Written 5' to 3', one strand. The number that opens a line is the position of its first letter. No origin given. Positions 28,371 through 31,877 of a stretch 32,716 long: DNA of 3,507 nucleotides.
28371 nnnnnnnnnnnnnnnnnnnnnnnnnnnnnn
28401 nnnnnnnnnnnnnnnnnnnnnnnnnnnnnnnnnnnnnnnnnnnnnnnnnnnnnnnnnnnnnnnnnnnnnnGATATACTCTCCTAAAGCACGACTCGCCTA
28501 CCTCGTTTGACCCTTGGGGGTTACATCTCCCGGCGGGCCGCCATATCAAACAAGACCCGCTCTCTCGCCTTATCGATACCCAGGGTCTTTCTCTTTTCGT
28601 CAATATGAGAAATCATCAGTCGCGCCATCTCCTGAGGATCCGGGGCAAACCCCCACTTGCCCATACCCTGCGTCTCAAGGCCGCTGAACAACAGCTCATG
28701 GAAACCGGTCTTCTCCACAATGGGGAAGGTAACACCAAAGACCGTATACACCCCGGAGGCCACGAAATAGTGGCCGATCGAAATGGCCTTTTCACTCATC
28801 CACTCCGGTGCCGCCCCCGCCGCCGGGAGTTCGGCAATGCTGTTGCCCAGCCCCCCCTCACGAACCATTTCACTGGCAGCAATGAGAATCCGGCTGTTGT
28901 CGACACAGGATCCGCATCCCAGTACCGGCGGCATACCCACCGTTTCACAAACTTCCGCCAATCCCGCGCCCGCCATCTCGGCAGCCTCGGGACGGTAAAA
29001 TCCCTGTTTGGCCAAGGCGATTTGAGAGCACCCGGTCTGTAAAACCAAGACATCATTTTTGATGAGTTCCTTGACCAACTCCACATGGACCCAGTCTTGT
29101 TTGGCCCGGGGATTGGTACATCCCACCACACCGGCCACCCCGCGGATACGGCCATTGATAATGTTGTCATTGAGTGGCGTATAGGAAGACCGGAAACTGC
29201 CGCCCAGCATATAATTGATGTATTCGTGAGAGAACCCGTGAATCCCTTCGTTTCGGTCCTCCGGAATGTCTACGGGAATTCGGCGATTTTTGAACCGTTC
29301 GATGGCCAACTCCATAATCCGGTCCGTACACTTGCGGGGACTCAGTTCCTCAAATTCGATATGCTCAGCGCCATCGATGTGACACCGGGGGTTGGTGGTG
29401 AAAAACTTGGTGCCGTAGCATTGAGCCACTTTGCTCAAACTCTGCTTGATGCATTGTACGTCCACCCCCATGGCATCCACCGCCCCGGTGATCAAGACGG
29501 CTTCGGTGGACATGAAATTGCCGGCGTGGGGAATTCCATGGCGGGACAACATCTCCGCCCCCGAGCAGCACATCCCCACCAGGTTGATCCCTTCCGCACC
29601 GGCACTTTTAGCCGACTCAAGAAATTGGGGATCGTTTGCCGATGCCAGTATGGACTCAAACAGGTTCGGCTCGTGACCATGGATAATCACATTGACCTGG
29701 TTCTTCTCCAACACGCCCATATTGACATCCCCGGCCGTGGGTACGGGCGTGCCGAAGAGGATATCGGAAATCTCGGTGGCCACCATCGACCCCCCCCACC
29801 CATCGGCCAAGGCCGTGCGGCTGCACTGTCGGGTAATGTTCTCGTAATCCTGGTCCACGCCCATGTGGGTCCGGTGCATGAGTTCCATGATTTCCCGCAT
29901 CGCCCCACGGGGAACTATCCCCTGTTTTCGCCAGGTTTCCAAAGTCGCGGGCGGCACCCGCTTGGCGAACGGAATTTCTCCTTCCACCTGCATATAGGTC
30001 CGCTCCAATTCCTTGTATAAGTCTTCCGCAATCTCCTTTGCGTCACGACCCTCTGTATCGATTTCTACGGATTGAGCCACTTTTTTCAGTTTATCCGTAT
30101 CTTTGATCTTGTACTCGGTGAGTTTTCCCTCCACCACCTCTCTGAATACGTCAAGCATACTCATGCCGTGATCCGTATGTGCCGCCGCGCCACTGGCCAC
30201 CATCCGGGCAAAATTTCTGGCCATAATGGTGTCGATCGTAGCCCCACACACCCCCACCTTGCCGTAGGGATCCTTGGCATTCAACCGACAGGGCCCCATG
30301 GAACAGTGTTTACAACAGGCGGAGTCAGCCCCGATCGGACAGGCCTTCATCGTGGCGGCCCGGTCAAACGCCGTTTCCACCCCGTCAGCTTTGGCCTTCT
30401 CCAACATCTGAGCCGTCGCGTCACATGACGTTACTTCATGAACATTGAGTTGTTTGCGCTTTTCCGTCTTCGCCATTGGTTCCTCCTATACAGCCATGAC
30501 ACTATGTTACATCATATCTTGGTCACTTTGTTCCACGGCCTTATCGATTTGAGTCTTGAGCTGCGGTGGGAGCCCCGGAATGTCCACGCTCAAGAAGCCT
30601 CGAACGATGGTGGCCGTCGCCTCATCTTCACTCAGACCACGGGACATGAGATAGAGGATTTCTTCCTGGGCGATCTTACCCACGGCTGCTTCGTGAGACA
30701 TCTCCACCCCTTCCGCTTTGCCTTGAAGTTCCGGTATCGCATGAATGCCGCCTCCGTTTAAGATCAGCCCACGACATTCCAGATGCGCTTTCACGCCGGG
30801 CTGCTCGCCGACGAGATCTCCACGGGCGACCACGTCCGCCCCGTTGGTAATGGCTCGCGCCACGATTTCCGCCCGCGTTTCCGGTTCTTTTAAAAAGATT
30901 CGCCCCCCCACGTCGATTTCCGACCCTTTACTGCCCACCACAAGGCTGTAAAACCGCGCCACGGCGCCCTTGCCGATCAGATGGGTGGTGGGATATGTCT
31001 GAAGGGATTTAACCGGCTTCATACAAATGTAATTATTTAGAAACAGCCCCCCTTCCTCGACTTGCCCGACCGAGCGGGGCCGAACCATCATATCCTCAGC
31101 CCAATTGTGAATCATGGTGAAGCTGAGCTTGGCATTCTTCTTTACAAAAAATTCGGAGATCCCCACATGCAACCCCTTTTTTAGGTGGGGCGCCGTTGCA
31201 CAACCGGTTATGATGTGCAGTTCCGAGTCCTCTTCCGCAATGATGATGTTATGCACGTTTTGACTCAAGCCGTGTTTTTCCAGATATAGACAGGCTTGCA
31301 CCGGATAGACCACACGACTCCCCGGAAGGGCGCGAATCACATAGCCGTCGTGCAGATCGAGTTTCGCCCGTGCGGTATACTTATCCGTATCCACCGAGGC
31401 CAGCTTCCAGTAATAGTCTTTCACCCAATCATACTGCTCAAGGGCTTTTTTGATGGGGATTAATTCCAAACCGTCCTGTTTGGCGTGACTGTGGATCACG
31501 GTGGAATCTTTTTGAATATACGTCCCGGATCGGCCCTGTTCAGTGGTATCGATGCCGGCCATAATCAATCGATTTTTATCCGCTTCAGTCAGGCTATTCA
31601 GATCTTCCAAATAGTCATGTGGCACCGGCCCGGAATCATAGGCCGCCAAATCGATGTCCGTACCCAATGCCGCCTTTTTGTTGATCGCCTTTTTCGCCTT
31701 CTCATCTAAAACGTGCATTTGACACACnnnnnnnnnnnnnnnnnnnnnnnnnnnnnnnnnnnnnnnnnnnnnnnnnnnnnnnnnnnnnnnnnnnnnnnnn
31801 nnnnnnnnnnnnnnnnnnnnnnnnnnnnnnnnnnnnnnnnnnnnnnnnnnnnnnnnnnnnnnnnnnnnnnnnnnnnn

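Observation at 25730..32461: CODH-centred thiol/metalloid redox operon lacking the usual CODH partners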

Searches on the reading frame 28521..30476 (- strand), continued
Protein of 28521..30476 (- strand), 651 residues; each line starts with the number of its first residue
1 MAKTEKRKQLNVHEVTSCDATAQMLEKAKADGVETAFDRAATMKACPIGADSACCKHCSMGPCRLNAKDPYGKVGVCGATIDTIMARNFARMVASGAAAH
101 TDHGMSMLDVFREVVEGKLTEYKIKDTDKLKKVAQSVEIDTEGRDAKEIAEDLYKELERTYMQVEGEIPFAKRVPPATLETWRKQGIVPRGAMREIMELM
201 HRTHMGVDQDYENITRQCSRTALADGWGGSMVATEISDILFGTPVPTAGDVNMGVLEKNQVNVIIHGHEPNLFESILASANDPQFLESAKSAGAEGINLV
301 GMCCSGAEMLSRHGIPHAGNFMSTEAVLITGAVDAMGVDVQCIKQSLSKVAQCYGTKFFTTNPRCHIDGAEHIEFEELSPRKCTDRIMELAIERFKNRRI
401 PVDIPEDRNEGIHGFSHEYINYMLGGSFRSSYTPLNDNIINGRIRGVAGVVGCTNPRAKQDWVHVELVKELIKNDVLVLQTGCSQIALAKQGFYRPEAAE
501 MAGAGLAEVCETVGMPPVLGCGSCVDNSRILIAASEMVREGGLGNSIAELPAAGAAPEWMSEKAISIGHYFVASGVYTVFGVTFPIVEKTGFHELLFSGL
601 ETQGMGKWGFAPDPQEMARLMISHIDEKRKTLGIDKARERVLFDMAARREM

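Call 27: search_solved_structures(query=window:28521-30476:-, max_evalue=1e-10, show_alignments=2)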
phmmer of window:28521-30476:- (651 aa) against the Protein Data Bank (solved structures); distinct sequences matched with E-value up to 1e-10: 36.
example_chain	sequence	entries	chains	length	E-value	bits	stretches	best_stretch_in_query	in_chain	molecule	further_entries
6t7j_B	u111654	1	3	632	1.3e-174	585.3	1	15-633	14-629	Carbon monoxide dehydrogenase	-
9fzy_B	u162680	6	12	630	3.6e-173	580.5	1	19-634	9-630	Carbon monoxide dehydrogenase/acetyl-CoA synthase beta subunit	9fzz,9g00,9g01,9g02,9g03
6ytt_B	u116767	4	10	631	3.6e-173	580.5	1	19-634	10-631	Carbon-monoxide dehydrogenase (Acceptor),Carbon-monoxide dehydrogenase (Acceptor) | Carbon-monoxide dehydrogenase (Acceptor),CO-dehydrogenase from Clostridium a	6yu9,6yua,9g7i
6vwy_A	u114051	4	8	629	1.6e-166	558.6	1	19-634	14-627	Carbon monoxide dehydrogenase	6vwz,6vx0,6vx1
6b6v_A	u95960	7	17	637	3.7e-164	550.7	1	18-634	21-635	Carbon monoxide dehydrogenase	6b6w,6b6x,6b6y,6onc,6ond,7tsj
6ons_A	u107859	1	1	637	1.2e-163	549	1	18-634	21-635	Carbon monoxide dehydrogenase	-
6dc2_A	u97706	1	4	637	7.9e-163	546.4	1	18-634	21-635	Carbon monoxide dehydrogenase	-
6elq_X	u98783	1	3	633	5.1e-150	504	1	23-632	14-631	Carbon Monoxide Dehydrogenase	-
7zkk_A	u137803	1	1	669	2.6e-136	458.8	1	19-637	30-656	Carbon monoxide dehydrogenase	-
7zkv_A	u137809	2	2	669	3.5e-135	455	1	19-637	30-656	Carbon monoxide dehydrogenase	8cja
7zkj_A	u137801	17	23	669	6.4e-135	454.2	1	19-637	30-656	Carbon monoxide dehydrogenase | CO-dehydrogenase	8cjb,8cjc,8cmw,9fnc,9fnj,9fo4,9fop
9iyo_A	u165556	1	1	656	2.8e-133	448.8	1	19-634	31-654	Carbon monoxide dehydrogenase 2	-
9iym_A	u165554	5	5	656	7.3e-133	447.4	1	19-634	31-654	Carbon monoxide dehydrogenase 2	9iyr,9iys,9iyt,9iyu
7err_A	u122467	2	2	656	7.4e-133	447.4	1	19-634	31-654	Carbon monoxide dehydrogenase 2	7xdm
9tp0_X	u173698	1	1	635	7.7e-133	447.3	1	20-634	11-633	Carbon monoxide dehydrogenase 2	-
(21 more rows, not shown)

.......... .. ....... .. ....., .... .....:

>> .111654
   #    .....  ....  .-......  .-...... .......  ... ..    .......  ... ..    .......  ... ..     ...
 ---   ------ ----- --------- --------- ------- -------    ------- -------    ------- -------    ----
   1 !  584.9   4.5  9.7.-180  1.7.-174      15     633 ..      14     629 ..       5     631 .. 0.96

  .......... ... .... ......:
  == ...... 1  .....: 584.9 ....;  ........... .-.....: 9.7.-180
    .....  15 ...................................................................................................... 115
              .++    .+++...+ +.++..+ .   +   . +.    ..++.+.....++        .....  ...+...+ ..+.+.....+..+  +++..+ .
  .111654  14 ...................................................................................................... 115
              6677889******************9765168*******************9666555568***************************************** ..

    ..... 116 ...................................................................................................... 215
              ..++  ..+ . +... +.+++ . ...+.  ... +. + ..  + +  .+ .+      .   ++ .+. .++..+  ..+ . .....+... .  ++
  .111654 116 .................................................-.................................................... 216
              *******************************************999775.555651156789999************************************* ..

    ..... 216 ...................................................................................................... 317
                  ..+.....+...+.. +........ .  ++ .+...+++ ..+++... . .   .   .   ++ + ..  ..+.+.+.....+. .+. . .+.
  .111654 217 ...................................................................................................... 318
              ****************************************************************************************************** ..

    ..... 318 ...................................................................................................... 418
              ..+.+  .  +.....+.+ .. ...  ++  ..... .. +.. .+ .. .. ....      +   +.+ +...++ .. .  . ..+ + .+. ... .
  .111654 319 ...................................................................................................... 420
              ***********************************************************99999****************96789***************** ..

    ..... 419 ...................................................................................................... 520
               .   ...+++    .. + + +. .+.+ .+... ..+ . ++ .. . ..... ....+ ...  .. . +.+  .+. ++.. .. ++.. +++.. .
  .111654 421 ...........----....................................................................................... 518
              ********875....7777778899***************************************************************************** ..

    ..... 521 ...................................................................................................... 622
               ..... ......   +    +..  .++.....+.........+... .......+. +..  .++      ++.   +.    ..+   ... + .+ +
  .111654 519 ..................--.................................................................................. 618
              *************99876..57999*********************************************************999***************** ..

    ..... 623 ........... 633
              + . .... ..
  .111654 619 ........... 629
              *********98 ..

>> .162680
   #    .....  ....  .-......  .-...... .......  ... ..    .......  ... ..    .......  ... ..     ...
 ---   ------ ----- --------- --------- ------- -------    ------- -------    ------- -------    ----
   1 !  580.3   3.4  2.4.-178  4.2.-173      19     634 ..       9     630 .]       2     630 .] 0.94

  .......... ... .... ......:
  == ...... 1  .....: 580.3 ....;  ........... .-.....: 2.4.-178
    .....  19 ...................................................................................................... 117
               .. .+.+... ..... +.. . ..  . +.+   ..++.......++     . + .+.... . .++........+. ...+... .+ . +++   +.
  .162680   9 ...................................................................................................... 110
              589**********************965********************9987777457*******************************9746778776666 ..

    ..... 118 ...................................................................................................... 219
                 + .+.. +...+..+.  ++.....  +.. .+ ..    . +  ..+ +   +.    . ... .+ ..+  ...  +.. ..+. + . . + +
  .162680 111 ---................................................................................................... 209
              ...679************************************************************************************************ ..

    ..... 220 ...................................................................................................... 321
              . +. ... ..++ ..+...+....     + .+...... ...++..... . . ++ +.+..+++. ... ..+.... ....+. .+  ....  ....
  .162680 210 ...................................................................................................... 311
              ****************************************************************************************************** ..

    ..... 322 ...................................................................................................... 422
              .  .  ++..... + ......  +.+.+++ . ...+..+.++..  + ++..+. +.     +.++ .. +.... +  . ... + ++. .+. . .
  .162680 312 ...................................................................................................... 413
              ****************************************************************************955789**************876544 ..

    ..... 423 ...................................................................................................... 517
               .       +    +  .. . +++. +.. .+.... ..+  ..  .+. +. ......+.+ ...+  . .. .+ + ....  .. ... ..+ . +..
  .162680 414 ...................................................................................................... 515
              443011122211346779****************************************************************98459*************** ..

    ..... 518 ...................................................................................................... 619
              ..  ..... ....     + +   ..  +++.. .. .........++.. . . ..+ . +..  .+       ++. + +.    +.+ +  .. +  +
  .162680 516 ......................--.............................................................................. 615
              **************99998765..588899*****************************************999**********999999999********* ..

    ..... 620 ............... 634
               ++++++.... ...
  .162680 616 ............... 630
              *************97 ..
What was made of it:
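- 28521..30476 (-): CooS, the monofunctional Ni-CODH catalytic subunit (651 aa). Best solved relatives are the clade-E enzymes 6T7J, 6YTT and 6B6V (call 27).
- On Ni-CODH clade E: Best PDB scores are the clade-E enzymes (585, 580 and 551 bits), ahead of clade F (504-397) and clade D (301) (call 27).
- ChCODH-V is the weakest PDB match (call 27).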

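Call 44: search_protein_families(library=pfam, proteins=[L033:7448-8968:+, L043:8005-8466:+, L006:13621-13986:+, L033:9976-10419:+, L048:17560-17934:+, L037:16090-17193:+, L042:16393-16920:+, L037:6269-6802:+, L037:13434-14459:+, L033:656-1171:+], max_evalue=0.001)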
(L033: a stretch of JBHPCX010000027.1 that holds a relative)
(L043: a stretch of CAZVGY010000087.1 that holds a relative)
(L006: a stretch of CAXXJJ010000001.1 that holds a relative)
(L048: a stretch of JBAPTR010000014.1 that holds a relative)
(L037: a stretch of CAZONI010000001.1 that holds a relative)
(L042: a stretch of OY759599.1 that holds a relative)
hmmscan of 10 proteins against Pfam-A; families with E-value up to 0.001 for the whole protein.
L033:7448-8968:+ (506 aa): 7 families
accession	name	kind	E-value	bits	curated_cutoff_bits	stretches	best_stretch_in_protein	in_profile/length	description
PF13447.11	Multi-haem_cyto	-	2.6e-26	92.9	21.9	1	226-318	96-190/269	Seven times multi-haem cytochrome CxxCH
PF13435.11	Cytochrome_C554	-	8.2e-13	49.5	20.8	1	247-321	1-75/84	Cytochrome c554 and c-prime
PF14522.11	Cytochrome_C7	-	5.2e-10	39.5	24.8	0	32-123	11-66/67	Cytochrome c7 and related cytochrome c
PF22113.1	Mtrc-MtrF_II-IV_dom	-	2.1e-09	37.6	30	1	88-236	9-131/176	Outer membrane cytochrome MtrC/MtrF-like, domains II/IV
PF09699.15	Paired_CXXCH_1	-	1.4e-08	34.7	20.6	0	225-253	6-37/41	Doubled CXXCH motif (Paired_CXXCH_1)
PF14537.11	Cytochrom_c3_2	-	1.1e-07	32.6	25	0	173-253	22-79/79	Cytochrome c3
PF03264.19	Cytochrom_NNT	-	0.00031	21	24.1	0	87-187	38-135/174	NapC/NirT cytochrome c family, N-terminal region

L043:8005-8466:+ (153 aa): 3 families
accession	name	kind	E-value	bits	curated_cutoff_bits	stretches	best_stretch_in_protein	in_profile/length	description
PF02915.23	Rubrerythrin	-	2.8e-13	50.9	22.8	1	8-144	1-137/137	Rubrerythrin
PF00210.30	Ferritin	-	2.1e-05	24.9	24.5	0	4-60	79-138/142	Ferritin-like domain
PF13668.12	Ferritin_2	-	2.8e-05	24.7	24.7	1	8-137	4-129/138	Ferritin-like domain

L006:13621-13986:+ (121 aa): 4 families
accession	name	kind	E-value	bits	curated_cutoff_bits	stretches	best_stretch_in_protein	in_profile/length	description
PF13370.11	Fer4_13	-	1.4e-14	54.9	24.5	1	63-118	1-58/58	4Fe-4S single cluster domain of Ferredoxin I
PF13459.11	Fer4_15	-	5.8e-08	33.8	22.4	1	63-118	3-66/66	4Fe-4S single cluster domain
PF12837.12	Fer4_6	-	0.00018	21.7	25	1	60-79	1-20/24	4Fe-4S binding domain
PF12797.12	Fer4_2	-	0.00035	20.8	24.5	1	60-79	2-21/22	4Fe-4S binding domain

L033:9976-10419:+ (147 aa): 1 family
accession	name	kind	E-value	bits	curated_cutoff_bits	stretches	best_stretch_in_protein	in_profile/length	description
PF09055.16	Sod_Ni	-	5.7e-35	121.1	25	1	21-146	3-125/127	Nickel-containing superoxide dismutase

L048:17560-17934:+ (124 aa): 1 family
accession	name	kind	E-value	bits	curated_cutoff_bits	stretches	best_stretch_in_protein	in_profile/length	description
PF13370.11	Fer4_13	-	4.5e-10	40.5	24.5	1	68-118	4-56/58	4Fe-4S single cluster domain of Ferredoxin I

L037:16090-17193:+ (367 aa): 2 families
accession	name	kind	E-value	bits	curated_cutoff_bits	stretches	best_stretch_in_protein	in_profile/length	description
PF04143.19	Sulf_transp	-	4.7e-18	66.2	27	1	137-319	7-193/310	Sulphur transport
PF20398.3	DUF6691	-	1.5e-06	28.9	27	1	117-239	5-133/142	Family of unknown function (DUF6691)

L042:16393-16920:+ (175 aa): 6 families
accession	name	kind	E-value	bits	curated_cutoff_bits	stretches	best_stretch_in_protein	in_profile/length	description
PF00085.26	Thioredoxin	-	4.6e-30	104.1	23.5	1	72-171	3-102/103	Thioredoxin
PF21352.3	Zn_ribbon_Thio2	-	4.1e-09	36.6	27.1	1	35-59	2-26/27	Thioredoxin 2, N-terminal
PF13098.12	Thioredoxin_2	-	5.3e-06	27.2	27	1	89-169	7-103/104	Thioredoxin-like domain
PF14595.12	Thioredoxin_9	-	6.4e-06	26.5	25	1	96-151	50-107/129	Thioredoxin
PF13905.12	Thioredoxin_8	-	2.2e-05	25.1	27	1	89-136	3-52/94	Thioredoxin-like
PF00578.27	AhpC-TSA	-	0.00065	20.1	26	1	86-160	23-100/124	AhpC/TSA family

L037:6269-6802:+ (177 aa): 1 family
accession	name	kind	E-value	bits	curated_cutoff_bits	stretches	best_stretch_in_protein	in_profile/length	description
PF00210.30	Ferritin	-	9.5e-44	149.2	24.5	1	14-150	2-142/142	Ferritin-like domain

L037:13434-14459:+ (341 aa): 1 family
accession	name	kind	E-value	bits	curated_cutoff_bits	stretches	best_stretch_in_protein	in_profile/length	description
PF02322.20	Cyt_bd_oxida_II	-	1.9e-105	353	35.6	1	3-327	1-302/302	Cytochrome bd terminal oxidase subunit II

L033:656-1171:+ (171 aa): 2 families
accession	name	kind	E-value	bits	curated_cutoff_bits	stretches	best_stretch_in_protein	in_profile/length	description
PF08534.16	Redoxin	-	1.1e-26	93.9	26.6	1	23-164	1-148/148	Redoxin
PF00578.27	AhpC-TSA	-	1.5e-20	73.8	26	1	25-148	2-124/124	AhpC/TSA family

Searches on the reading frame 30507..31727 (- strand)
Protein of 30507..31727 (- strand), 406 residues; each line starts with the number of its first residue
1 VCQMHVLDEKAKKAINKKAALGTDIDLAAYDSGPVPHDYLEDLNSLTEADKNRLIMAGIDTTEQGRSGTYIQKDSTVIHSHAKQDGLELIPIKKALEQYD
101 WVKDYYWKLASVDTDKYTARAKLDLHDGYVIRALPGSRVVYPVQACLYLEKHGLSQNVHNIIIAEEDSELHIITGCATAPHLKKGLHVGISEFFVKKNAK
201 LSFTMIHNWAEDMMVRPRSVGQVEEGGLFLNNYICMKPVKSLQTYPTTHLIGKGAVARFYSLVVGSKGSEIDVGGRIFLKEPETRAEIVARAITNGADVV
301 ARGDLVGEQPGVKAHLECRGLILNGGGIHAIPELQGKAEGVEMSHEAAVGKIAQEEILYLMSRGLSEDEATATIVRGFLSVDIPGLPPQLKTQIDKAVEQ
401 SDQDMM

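Call 8: search_protein_families(library=pfam, proteins=[window:30507-31727:-], max_evalue=0.01)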
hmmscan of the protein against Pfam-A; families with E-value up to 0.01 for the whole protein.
window:30507-31727:- (406 aa): 1 family
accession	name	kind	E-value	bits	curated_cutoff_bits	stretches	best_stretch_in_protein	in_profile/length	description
PF01458.23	SUFBD_core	-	1.2e-40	139.9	27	1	152-378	6-232/232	SUF system FeS cluster assembly, SufBD core domain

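Call 9: search_protein_families(library=ncbifam, proteins=[window:30507-31727:-], max_evalue=0.01)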
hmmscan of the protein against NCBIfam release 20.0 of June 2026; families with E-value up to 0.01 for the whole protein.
window:30507-31727:- (406 aa): 5 families
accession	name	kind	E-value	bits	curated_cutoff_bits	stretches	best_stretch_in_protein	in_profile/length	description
NF052511.1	SUF_like_SmsB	exception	2.8e-54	184.8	650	1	38-399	70-438/445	SUF-like minimal system protein SmsB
TIGR01980.1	sufB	equivalog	4.5e-50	170.6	346.4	1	41-381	82-431/448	Fe-S cluster assembly protein SufB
TIGR01981.1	sufD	equivalog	9.7e-32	110.3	222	1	125-388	4-268/275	Fe-S cluster assembly protein SufD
NF008773.0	PRK11814.1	equivalog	2.3e-27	95.7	717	1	77-390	142-467/484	Fe-S cluster assembly protein SufB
NF008194.0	PRK10948.1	equivalog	8.1e-08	31.5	489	1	327-379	342-394/423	Fe-S cluster assembly protein SufD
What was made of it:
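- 30507..31727 (-): SufB/D-like Fe-S scaffold protein (406 aa). Overlaps sufC by 22 nt. SUFBD_core 1.2e-40; SmsB and SufB models matched, all below cut-off (calls 8, 9).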
